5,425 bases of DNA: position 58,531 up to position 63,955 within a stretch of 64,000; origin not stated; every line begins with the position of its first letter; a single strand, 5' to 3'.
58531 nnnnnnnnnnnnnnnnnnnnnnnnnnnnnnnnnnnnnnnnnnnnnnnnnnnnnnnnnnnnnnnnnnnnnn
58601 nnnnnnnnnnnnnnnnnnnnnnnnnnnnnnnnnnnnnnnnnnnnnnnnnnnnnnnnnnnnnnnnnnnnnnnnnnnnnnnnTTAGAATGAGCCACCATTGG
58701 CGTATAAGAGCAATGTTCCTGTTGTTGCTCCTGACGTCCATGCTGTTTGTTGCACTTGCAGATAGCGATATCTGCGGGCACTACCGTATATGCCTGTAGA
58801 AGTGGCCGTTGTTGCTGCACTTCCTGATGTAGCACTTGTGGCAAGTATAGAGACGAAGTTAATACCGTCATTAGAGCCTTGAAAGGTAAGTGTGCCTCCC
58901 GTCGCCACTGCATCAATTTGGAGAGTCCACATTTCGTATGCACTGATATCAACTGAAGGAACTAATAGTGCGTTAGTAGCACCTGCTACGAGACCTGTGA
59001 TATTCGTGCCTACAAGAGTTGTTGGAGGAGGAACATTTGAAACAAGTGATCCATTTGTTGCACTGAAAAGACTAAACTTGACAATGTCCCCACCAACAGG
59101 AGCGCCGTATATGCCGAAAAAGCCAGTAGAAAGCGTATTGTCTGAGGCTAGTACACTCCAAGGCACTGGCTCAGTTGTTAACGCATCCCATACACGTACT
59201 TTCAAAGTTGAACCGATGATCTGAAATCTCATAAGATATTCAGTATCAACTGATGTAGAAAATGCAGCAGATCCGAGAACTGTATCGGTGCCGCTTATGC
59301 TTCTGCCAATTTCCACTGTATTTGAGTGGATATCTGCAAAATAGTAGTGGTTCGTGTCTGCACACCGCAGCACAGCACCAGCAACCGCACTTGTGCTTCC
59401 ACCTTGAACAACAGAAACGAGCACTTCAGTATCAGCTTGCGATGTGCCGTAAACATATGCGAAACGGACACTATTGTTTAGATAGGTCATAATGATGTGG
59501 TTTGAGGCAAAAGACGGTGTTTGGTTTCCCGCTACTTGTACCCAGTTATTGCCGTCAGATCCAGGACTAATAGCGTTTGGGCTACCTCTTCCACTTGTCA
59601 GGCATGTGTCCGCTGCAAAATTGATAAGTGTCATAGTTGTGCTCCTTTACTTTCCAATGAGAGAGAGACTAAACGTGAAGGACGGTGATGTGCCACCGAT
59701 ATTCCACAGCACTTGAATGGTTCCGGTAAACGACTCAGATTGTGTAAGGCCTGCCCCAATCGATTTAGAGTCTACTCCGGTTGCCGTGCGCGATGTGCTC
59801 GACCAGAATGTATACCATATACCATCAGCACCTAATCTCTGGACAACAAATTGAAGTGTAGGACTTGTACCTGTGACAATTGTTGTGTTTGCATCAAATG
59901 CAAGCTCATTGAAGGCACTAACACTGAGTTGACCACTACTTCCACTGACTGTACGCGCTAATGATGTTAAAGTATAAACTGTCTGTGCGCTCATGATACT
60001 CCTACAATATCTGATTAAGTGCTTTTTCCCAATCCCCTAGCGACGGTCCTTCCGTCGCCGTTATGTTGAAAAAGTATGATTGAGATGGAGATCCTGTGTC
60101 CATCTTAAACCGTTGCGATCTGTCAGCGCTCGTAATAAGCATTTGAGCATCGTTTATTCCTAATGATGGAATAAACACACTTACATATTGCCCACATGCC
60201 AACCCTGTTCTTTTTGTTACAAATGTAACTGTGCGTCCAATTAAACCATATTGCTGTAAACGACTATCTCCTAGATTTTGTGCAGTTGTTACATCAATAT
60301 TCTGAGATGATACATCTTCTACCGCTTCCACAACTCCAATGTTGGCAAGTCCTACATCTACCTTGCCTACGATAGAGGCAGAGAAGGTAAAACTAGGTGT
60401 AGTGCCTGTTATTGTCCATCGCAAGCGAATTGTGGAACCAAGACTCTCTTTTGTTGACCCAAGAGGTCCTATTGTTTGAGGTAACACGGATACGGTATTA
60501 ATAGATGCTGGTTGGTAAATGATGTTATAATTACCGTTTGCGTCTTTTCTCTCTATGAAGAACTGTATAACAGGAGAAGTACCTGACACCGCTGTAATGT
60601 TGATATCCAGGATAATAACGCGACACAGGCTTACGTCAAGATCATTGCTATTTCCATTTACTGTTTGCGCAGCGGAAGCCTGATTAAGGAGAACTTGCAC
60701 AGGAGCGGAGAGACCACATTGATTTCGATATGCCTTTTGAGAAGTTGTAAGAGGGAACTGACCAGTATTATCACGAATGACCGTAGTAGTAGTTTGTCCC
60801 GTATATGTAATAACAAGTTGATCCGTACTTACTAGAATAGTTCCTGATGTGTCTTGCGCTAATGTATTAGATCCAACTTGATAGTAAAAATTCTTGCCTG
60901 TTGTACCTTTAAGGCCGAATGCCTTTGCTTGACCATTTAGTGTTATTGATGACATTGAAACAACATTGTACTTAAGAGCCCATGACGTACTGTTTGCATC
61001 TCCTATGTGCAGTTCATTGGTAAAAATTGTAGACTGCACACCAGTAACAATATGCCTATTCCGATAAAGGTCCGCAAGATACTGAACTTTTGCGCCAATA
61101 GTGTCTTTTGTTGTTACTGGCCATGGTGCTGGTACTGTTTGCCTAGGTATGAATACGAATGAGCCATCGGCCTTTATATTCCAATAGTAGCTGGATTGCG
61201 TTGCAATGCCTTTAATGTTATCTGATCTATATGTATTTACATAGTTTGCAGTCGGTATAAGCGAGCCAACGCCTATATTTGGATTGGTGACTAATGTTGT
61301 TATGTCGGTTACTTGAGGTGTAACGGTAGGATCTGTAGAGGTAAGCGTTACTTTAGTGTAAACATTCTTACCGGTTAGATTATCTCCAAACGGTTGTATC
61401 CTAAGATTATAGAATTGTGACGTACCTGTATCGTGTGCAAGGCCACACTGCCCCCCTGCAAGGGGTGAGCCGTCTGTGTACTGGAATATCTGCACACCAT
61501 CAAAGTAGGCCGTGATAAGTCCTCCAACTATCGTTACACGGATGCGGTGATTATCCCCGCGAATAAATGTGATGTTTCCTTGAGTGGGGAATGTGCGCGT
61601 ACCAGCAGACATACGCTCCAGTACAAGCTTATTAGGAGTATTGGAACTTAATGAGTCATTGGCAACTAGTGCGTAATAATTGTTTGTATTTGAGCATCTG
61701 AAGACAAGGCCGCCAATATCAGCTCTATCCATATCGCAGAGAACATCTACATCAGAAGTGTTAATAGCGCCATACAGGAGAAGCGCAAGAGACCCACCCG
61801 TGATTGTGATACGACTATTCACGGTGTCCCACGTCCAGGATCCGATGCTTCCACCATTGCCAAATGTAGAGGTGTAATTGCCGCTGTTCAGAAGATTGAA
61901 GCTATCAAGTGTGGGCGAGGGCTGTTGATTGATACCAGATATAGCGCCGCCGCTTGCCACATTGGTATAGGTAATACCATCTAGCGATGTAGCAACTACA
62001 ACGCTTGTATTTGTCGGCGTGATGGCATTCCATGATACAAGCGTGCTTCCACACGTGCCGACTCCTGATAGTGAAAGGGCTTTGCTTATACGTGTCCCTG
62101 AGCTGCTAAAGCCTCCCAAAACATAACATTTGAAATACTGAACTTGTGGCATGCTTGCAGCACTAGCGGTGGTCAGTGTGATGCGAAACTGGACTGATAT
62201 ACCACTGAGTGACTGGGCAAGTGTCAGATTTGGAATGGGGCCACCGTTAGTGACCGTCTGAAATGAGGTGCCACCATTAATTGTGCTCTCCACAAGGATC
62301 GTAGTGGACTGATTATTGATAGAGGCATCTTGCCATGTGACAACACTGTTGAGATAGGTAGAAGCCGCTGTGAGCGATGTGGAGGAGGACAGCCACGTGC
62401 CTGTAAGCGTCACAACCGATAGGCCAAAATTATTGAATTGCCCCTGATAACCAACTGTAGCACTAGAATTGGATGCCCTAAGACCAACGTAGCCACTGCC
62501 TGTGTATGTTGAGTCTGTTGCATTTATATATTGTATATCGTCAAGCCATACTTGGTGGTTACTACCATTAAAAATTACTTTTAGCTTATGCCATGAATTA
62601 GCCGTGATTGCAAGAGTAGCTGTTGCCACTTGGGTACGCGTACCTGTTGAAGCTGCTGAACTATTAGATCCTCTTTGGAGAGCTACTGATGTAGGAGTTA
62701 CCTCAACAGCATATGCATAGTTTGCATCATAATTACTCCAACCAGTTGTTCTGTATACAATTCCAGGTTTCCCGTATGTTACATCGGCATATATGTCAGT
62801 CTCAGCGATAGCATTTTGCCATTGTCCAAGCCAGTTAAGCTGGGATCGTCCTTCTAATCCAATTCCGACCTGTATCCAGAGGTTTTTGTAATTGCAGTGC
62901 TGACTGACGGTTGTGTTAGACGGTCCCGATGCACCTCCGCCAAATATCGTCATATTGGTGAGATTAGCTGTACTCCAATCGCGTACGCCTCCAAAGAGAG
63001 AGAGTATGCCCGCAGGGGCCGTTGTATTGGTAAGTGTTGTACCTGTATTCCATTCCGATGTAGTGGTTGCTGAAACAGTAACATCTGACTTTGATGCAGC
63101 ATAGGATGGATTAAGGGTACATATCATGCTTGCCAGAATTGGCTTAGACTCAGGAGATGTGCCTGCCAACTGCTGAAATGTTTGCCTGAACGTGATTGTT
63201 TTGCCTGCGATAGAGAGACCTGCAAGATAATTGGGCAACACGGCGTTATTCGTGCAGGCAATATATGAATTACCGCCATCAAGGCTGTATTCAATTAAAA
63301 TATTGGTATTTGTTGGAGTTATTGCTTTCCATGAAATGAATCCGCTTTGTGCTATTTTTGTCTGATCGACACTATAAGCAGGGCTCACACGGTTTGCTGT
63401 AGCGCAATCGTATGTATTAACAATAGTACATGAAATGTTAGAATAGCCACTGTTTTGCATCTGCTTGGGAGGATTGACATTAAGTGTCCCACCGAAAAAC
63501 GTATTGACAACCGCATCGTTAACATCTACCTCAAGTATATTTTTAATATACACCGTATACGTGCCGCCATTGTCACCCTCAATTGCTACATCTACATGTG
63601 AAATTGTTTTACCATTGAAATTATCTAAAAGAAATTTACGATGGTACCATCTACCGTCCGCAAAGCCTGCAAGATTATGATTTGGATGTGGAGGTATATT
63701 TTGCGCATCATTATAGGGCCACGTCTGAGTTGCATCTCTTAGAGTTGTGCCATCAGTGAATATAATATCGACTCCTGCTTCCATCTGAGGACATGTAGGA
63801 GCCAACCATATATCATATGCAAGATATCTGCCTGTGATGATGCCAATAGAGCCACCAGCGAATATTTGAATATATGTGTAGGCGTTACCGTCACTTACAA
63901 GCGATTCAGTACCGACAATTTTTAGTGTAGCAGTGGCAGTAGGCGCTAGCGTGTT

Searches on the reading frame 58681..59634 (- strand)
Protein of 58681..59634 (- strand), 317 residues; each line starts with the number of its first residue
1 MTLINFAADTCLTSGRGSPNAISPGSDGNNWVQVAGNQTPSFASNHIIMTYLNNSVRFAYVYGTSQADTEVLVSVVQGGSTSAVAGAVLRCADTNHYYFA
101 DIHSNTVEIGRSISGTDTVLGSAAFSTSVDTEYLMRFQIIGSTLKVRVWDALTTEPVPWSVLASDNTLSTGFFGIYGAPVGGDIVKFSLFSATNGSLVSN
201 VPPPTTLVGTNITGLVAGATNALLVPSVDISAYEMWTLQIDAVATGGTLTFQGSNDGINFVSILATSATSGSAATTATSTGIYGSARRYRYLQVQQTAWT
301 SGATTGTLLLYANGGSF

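Call 10: search_protein_families(library=pfam, proteins=[window:58681-59634:-], max_evalue=0.01)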
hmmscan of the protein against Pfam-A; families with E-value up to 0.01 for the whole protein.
window:58681-59634:- (317 aa): 0 families

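Call 11: search_protein_families(library=phrogs, proteins=[window:58681-59634:-], max_evalue=0.01)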
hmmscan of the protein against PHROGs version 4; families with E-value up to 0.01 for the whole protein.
window:58681-59634:- (317 aa): 1 family
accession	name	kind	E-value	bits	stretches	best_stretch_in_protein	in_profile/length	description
phrog_24476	-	other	2.7e-09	36.4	1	25-177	845-1011/1066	phosphodiesterase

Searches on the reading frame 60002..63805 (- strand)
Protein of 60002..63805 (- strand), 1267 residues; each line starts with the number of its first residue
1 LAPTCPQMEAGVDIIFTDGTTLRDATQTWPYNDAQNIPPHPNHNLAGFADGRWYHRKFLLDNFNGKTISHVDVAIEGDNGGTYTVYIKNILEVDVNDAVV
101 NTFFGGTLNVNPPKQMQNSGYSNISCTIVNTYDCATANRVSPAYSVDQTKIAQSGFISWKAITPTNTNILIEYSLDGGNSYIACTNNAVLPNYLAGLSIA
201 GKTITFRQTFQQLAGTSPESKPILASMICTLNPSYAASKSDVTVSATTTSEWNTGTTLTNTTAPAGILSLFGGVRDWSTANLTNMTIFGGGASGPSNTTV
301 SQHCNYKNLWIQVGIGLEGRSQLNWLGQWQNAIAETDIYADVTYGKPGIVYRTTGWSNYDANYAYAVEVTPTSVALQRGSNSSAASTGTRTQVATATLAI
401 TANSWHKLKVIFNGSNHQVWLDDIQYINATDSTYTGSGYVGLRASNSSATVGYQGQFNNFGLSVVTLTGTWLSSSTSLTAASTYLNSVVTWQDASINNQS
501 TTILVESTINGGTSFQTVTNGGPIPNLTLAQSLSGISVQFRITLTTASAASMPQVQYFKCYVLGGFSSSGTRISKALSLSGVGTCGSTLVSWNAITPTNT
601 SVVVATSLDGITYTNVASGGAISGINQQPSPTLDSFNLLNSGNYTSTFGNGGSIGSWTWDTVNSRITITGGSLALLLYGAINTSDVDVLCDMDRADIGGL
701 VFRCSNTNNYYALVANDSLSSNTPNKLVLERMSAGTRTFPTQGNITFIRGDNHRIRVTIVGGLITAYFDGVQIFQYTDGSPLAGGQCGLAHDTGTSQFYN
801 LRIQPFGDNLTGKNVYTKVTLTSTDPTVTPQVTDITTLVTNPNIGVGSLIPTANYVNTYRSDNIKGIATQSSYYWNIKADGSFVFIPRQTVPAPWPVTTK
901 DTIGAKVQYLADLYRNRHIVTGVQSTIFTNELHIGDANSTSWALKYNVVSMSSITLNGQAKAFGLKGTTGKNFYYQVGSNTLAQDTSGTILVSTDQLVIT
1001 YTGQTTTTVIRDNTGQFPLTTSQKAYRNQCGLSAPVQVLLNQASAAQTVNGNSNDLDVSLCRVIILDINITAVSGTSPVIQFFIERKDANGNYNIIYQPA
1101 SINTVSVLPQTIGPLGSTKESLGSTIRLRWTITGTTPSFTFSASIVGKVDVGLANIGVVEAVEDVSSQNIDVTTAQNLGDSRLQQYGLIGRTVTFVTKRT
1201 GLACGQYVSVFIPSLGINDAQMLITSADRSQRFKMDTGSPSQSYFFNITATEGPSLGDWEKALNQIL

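Call 10: search_protein_families(library=pfam, proteins=[window:60002-63805:-], max_evalue=0.01)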
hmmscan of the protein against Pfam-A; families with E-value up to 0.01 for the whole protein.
window:60002-63805:- (1267 aa): 3 families
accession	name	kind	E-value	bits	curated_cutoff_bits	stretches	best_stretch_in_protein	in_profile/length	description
PF06439.18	3keto-disac_hyd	-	1.5e-10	41.8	26.8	1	321-447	43-177/187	3-keto-disaccharide hydrolase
PF19763.6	DUF6250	-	1.3e-06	28.8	26.9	1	394-450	105-161/165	Domain of unknown function (DUF6250)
PF21708.4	Glyco_hydro_59_C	-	0.0021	18.5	27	0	393-447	108-162/175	Galactocerebrosidase, C-terminal lectin domain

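Call 11: search_protein_families(library=phrogs, proteins=[window:60002-63805:-], max_evalue=0.01)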
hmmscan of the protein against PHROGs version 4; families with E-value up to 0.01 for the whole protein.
window:60002-63805:- (1267 aa): 1 family
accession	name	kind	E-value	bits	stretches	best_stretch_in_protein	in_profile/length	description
phrog_20852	-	unknown function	6.9e-08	33.6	0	463-558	6-104/214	-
